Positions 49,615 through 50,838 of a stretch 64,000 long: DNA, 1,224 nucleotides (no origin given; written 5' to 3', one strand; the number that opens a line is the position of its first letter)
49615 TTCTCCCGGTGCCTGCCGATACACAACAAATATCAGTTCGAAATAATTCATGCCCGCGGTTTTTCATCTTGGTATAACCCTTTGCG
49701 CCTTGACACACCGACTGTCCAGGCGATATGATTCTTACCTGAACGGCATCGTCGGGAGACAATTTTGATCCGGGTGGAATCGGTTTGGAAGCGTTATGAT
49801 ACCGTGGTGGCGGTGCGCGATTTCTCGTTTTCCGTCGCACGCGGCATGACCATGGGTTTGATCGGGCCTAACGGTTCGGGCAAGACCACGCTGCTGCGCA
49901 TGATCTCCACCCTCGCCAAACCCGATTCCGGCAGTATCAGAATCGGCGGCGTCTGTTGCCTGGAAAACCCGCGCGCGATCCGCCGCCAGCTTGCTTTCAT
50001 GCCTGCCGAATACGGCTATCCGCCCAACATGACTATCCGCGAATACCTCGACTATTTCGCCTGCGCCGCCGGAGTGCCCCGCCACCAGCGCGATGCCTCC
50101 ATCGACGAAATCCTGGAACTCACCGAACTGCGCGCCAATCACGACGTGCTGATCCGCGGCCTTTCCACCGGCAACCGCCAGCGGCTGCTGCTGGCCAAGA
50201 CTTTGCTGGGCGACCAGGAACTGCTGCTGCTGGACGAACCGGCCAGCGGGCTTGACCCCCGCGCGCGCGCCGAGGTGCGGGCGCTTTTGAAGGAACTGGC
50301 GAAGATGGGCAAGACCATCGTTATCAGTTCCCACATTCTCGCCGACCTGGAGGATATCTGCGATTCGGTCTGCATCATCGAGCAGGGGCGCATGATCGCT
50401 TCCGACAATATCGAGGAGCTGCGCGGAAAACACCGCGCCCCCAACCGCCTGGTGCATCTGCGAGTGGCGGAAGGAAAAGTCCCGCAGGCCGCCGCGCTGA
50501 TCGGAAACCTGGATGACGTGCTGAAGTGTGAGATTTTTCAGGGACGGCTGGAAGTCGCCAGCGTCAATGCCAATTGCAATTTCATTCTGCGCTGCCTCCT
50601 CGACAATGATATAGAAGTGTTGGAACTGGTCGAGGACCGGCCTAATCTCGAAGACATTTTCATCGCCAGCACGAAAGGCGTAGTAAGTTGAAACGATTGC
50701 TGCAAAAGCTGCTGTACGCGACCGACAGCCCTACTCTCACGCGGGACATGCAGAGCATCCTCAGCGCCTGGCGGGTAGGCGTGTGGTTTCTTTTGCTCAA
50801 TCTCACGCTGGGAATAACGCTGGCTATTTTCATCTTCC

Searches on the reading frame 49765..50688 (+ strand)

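Call 85: search_protein_families(library=padloc, proteins=[window:49765-50688:+], max_evalue=1e-8)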
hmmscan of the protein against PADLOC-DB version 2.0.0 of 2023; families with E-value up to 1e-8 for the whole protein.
window:49765-50688:+ (308 aa): 4 families
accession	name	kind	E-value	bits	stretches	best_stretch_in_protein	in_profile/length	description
PDLC04135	mad3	-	9.8e-26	89.2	1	129-208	260-340/374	mads_3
PDLC02980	AriA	-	2e-15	55.5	0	125-190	230-298/304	-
PDLC04140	mad8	-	4.5e-11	40.8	0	14-50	14-50/314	mads_8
PDLC04213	HEC-02A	-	9.7e-09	33.2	0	142-190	223-271/337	-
